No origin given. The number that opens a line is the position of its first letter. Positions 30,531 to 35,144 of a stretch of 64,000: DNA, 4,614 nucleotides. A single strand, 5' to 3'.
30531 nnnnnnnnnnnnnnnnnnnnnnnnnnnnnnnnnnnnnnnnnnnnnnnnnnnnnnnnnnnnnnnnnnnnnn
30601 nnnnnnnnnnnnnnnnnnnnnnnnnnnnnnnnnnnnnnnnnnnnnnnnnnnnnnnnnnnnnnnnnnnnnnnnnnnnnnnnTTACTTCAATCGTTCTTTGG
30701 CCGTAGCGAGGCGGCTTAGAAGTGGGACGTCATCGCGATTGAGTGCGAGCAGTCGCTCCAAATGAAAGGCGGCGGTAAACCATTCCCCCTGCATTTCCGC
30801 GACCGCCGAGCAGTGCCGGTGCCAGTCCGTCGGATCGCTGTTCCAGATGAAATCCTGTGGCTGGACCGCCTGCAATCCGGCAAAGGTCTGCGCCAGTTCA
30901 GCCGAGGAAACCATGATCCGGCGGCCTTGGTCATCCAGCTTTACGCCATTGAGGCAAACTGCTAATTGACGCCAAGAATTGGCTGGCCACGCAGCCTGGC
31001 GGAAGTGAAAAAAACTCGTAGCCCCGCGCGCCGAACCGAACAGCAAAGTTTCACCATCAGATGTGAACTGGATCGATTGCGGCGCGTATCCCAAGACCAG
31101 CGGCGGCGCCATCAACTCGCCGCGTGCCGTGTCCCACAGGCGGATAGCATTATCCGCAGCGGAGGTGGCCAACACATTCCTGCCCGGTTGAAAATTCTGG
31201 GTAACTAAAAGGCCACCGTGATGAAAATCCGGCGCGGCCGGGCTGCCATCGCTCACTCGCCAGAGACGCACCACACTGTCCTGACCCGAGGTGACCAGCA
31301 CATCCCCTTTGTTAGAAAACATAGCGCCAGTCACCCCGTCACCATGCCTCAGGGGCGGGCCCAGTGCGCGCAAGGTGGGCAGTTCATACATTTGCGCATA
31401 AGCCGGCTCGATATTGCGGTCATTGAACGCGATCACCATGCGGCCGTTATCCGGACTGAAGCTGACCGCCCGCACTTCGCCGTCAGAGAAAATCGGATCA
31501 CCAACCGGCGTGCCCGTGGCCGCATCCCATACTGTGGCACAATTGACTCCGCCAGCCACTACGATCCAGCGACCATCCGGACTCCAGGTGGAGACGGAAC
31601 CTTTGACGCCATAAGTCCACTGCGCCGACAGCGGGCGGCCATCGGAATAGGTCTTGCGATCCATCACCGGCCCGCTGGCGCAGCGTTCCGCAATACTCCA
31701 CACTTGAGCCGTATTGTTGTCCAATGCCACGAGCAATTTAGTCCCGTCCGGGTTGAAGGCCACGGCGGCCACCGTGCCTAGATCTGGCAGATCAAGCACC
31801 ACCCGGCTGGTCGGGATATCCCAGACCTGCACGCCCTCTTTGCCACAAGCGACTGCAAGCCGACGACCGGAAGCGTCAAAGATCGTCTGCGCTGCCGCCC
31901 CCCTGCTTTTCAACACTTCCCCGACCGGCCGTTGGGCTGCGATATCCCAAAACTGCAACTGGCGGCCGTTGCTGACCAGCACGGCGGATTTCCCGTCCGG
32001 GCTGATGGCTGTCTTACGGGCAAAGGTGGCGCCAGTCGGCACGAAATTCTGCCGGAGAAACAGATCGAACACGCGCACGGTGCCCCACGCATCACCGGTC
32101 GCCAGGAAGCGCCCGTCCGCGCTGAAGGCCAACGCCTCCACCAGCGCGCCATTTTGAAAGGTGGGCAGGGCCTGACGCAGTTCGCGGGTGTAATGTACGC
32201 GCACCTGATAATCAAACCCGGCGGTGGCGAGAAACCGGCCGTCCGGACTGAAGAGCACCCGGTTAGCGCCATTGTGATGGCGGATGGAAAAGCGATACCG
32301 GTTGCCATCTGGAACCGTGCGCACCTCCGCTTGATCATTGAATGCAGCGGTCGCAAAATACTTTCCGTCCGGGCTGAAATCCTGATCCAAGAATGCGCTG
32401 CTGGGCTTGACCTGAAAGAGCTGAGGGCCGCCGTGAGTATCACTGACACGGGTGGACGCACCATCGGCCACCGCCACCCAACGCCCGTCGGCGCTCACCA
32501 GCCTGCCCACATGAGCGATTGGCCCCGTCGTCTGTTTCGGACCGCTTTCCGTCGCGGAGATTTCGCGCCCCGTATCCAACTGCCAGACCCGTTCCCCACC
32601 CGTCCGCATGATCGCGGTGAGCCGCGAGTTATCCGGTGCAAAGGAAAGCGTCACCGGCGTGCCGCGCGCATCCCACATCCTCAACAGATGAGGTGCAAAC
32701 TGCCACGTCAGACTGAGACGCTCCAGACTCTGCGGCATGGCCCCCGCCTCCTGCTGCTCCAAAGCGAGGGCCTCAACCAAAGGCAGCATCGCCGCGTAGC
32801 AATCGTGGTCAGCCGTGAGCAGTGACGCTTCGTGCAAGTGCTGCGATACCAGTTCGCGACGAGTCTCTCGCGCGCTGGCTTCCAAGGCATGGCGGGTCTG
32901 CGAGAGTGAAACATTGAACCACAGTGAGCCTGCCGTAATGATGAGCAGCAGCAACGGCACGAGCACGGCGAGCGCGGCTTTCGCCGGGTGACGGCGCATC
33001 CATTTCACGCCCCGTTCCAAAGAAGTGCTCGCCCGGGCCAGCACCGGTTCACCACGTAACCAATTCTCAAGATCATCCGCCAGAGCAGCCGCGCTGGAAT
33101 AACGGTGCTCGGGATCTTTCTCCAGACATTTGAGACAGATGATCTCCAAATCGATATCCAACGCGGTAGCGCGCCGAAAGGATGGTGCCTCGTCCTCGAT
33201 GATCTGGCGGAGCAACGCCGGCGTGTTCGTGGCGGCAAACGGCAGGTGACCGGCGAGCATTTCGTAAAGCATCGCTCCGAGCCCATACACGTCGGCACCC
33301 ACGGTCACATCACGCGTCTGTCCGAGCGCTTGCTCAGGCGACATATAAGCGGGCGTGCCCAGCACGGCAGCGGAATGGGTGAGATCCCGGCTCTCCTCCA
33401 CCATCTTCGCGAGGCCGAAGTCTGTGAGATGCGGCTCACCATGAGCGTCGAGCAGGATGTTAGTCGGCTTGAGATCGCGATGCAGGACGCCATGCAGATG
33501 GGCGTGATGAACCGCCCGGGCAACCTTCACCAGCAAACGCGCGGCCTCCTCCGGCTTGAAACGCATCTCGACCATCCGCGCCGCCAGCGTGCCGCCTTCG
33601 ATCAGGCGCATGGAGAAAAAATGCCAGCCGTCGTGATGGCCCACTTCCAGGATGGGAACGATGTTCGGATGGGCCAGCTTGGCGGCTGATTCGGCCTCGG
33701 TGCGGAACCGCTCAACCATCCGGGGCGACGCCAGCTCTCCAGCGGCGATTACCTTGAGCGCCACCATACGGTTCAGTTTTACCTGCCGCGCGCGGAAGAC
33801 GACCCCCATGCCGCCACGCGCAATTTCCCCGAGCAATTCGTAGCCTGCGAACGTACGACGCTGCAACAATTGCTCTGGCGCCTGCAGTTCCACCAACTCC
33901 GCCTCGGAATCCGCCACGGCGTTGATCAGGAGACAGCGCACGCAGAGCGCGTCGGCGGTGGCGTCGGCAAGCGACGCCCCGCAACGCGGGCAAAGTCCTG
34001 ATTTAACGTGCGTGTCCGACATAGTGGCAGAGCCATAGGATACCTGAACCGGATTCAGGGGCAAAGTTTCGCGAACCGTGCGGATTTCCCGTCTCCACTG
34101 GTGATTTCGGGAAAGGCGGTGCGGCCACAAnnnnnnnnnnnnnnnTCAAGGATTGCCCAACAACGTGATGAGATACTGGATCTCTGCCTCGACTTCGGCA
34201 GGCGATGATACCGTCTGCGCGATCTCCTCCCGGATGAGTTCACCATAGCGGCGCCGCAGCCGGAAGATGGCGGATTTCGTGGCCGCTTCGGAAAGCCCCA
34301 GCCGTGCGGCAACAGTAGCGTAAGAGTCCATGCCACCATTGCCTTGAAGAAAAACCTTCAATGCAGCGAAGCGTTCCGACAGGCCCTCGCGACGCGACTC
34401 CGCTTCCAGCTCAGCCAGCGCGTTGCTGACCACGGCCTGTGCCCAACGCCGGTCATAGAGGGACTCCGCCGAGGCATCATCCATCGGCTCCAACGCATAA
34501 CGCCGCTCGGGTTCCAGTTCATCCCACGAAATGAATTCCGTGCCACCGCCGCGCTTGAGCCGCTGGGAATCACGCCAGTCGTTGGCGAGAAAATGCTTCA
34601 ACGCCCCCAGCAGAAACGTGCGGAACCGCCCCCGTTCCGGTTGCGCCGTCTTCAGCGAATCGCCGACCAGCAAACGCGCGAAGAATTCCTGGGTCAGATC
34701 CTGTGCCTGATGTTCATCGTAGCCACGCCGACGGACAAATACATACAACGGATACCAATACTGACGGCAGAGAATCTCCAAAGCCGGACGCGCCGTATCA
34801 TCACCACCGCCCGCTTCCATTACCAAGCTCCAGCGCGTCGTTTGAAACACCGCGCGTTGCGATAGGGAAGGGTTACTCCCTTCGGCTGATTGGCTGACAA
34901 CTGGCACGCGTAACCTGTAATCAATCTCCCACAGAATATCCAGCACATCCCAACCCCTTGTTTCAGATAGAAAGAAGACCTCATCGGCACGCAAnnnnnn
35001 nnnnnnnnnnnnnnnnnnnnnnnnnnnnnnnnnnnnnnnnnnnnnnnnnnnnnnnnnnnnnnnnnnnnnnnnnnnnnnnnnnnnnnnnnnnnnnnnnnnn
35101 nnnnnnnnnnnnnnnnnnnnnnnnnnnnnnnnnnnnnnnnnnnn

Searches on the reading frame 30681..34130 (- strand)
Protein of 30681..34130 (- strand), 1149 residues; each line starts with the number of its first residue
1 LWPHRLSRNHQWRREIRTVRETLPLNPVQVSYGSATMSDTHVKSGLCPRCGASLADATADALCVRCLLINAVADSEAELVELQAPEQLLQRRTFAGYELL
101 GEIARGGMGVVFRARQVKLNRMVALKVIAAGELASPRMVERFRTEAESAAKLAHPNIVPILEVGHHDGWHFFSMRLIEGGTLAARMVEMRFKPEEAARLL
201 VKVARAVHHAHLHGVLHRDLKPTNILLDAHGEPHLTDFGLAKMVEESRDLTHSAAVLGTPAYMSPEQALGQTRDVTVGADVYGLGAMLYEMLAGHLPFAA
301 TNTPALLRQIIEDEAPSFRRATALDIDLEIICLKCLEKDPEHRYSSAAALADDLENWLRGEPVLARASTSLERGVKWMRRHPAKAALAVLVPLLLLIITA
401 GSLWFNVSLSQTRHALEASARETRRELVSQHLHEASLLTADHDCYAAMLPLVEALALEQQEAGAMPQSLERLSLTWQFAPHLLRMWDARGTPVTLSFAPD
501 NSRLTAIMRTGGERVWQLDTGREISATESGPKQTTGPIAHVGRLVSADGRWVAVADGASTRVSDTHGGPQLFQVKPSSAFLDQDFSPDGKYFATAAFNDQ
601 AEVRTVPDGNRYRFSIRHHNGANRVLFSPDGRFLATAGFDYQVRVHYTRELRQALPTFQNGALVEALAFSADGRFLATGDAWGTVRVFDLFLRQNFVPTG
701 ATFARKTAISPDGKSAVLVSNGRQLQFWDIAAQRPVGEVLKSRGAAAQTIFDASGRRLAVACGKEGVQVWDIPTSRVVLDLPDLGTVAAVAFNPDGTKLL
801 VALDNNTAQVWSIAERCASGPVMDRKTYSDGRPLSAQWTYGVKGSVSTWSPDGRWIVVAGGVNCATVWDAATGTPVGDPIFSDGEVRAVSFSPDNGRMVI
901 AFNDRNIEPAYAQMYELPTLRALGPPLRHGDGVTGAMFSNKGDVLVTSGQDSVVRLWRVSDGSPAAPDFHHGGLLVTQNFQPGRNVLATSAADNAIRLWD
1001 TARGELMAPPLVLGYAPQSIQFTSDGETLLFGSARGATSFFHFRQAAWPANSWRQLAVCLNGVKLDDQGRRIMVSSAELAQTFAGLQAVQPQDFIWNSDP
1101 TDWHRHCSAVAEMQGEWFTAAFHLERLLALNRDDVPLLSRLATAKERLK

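Call 6: search_protein_families(library=pfam, proteins=[window:30681-34130:-], max_evalue=0.01)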
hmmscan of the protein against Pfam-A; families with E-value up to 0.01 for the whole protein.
window:30681-34130:- (1149 aa): 38 families (the best 25 are shown)
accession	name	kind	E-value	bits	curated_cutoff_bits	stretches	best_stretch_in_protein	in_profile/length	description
PF00069.31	Pkinase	-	2.1e-48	165.5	31.7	1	97-351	1-259/263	Protein kinase domain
PF25174.1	Beta-prop_THOC3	-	1.1e-47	162.7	305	4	495-689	52-241/272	THOC3 beta-propeller domain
PF24814.1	WD40_Prp19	-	1.1e-31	110.4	320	3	928-1047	47-168/281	Prp19 WD40 domain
PF00400.38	WD40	-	1.4e-30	104.9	27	3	662-689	13-39/39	WD domain, G-beta repeat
PF23414.1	Beta-prop_EML_2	-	7e-29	101.4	90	4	843-964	41-158/266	Echinoderm microtubule-associated protein second beta-propeller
PF07714.23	PK_Tyr_Ser-Thr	-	2.2e-28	99.7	23.1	1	100-345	4-250/258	Protein tyrosine and serine/threonine kinase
PF25173.1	Beta-prop_WDR3_1st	-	1.6e-25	90.3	154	3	857-1038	3-179/184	WDR3 first beta-propeller domain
PF24817.1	WD40_WDHD1_1st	-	2e-25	90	109.9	2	617-904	3-284/291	WDHD1 first WD40 domain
PF25168.1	Beta-prop_WDR36-Utp21_2nd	-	1.2e-24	87.7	84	2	662-815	113-271/335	WDR36/Utp21 second beta-propeller domain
PF24807.1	WD40_CDC20-Fz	-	1.5e-21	77.5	200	2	849-1007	59-215/292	CDC20/Fizzy WD40 domain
PF25175.1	Beta-prop_WDR5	-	7.9e-18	65.2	250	2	664-873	13-211/296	WDR5 beta-propeller domain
PF24805.1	EIF3I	-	1.8e-16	60.6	200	2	932-1031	12-110/324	EIF3I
PF12894.13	ANAPC4_WD40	-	1.4e-14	54.5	22.9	0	636-689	12-66/91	Anaphase-promoting complex subunit 4 WD40 domain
PF24796.1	WDR55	-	1.6e-13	50.8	200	1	578-690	8-124/296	WDR55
PF25172.1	Beta-prop_WDR3_2nd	-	1.9e-13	50.7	140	2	705-1002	3-289/293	WDR3 second beta-propeller domain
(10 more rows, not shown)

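Call 7: search_protein_families(library=ncbifam, proteins=[window:30681-34130:-], max_evalue=0.01)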
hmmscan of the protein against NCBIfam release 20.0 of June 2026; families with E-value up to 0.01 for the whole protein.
window:30681-34130:- (1149 aa): 19 families
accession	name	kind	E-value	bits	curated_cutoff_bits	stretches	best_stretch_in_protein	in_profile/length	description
NF033483.0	PknB_PASTA_kin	equivalog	1.3e-78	265.4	450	1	97-368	9-279/563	Stk1 family PASTA domain-containing Ser/Thr kinase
NF052427.1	StpK7MSMEG_1200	equivalog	7.4e-55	186.5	900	1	91-422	3-333/601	serine/threonine protein kinase StpK7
NF009651.0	PRK13184.1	equivalog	1.5e-41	142.3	839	1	97-412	4-341/932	serine/threonine-protein kinase PknD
NF047741.1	antiphage_MADS6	equivalog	1.3e-39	136.2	460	2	175-362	278-465/612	methylation-associated defense system protein kinase MAD6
TIGR03903.1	TOMM_kin_cyc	equivalog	1.5e-32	112.5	705.75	1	121-353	4-243/1267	TOMM system kinase/cyclase fusion protein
NF053615.1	SerThrKinAfsKStmc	equivalog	2.6e-27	95.9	1300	1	92-347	10-258/809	protein serine/threonine kinase AfsK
NF038150.1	lanthi_synth_IV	equivalog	1.7e-26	92.8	650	1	97-360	191-459/851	class IV lanthionine synthetase LanL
NF033442.0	BREX_PglW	equivalog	4e-15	54.7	990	1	97-358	514-770/1391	BREX system serine/threonine kinase PglW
NF038151.1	lanthi_synth_III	equivalog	2.6e-14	52.6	575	1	138-304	266-435/833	class III lanthionine synthetase LanKC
NF043056.1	T4SS_LegK1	equivalog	7e-09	34.8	550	1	214-289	209-281/516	Dot/Icm T4SS effector kinase LegK1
TIGR03724.2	arch_bud32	equivalog_domain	6.6e-07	29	125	1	140-257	38-147/193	KEOPS complex kinase/ATPase Bud32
TIGR03866.1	PQQ_ABC_repeats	subfamily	1.5e-05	24.2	287.3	0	625-777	46-201/310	PQQ-dependent catabolism-associated beta-propeller protein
NF002475.0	PRK01723.1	equivalog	0.00016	20.8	142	1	198-241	147-190/241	3-deoxy-D-manno-octulosonic acid kinase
NF007174.0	PRK09605.1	equivalog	0.00023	19.8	447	1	170-256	411-488/535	bifunctional N(6)-L-threonylcarbamoyladenine synthase/serine/threonine protein kinase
NF011464.0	PRK14879.1-7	equivalog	0.00097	18.9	246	1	156-243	69-151/221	Kae1-associated kinase Bud32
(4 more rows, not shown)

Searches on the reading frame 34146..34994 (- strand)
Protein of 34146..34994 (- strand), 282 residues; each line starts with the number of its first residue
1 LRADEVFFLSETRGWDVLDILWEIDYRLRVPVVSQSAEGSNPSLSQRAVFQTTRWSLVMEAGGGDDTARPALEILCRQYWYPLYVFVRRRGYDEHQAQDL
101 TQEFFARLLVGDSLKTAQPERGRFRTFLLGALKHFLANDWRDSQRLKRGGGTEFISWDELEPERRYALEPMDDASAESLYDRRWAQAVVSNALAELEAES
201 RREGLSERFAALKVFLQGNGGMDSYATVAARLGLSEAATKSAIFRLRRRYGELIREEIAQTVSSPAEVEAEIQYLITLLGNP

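Call 6: search_protein_families(library=pfam, proteins=[window:34146-34994:-], max_evalue=0.01)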
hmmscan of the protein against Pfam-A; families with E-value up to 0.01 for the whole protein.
window:34146-34994:- (282 aa): 2 families
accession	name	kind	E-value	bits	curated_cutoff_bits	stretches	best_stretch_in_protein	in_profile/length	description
PF04542.20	Sigma70_r2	-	6.3e-07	29.5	24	1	83-145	9-70/71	Sigma-70 region 2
PF08281.18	Sigma70_r4_2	-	0.0082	16.2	25.7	0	224-249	28-53/54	Sigma-70, region 4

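Call 7: search_protein_families(library=ncbifam, proteins=[window:34146-34994:-], max_evalue=0.01)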
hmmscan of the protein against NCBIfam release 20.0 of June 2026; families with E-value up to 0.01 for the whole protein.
window:34146-34994:- (282 aa): 12 families
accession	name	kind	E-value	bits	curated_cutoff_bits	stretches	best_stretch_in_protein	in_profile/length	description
TIGR02937.1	sigma70-ECF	superfamily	2.1e-10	40.5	42.9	1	71-249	2-160/165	sigma-70 family RNA polymerase sigma factor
NF009166.1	PRK12513.1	equivalog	1.4e-08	34.7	206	1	70-202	22-145/193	RNA polymerase sigma factor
TIGR02950.1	SigM_subfam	subfamily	3.4e-06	27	147.95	1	72-250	2-154/159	RNA polymerase sigma factor, SigM family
NF007229.0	PRK09647.1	equivalog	1.6e-05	24.3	265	1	57-260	32-208/220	RNA polymerase sigma factor SigE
TIGR02985.1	Sig70_bacteroi1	subfamily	8.2e-05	22.9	126.4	1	75-202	6-121/162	RNA polymerase sigma-70 factor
NF010500.0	PRK13919.1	subfamily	9.2e-05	22.7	226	1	70-164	23-110/186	putative RNA polymerase sigma E protein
NF007217.0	PRK09639.1-1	equivalog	0.0002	21.2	239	1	73-159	6-88/194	RNA polymerase sigma factor SigX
NF007216.0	PRK09638.1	equivalog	0.0008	19.2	194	1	56-130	7-75/180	RNA polymerase sigma factor SigY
TIGR02952.1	Sig70_famx2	equivalog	0.0022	17.9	206.45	1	70-146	11-85/170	ECF subfamily RNA polymerase sigma factor, BldN family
NF007226.0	PRK09644.1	equivalog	0.0059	16.7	199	0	225-260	128-163/166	RNA polymerase sigma factor SigM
NF009172.0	PRK12519.1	subfamily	0.0059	16.2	222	0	93-129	52-85/194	RNA polymerase sigma factor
NF009180.0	PRK12528.1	subfamily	0.0064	16.5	184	0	71-147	9-80/165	RNA polymerase sigma factor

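Call 65: find_related_loci(query=window:34146-34847:-, collection=metagenome_contigs, flank=10000)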
Query window:34146-34847:- (233 aa) in metagenome_contigs; peptide patterns used: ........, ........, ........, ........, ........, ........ (x = any residue, [..] = any of these).
106 stretches matched a pattern; 45 encode a relative of the query (tblastn E <= 1e-3); 45 distinct loci.
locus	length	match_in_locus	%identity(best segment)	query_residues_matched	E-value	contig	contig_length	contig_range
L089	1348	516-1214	82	1-233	3e-141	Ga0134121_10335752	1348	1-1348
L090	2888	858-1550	72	1-231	4e-112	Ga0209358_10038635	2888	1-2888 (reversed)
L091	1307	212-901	61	1-230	3e-99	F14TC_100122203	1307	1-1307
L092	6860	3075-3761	54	1-230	8e-73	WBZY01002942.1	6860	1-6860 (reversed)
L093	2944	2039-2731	52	1-230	2e-71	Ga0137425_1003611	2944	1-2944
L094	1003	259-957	52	1-232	2e-75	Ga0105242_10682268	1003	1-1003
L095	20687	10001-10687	51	1-230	3e-69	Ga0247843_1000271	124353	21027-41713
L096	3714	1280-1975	52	1-231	4e-68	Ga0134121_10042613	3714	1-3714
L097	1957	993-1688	49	1-232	2e-69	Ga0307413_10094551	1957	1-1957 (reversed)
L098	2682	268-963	47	1-232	9e-65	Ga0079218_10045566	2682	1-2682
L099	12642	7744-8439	50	1-231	1e-63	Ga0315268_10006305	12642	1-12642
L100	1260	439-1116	52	1-230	6e-67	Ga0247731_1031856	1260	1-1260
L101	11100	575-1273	47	1-232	4e-63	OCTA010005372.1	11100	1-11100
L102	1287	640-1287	48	1-215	3e-66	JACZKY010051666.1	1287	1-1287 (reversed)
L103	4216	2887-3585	46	1-231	7e-62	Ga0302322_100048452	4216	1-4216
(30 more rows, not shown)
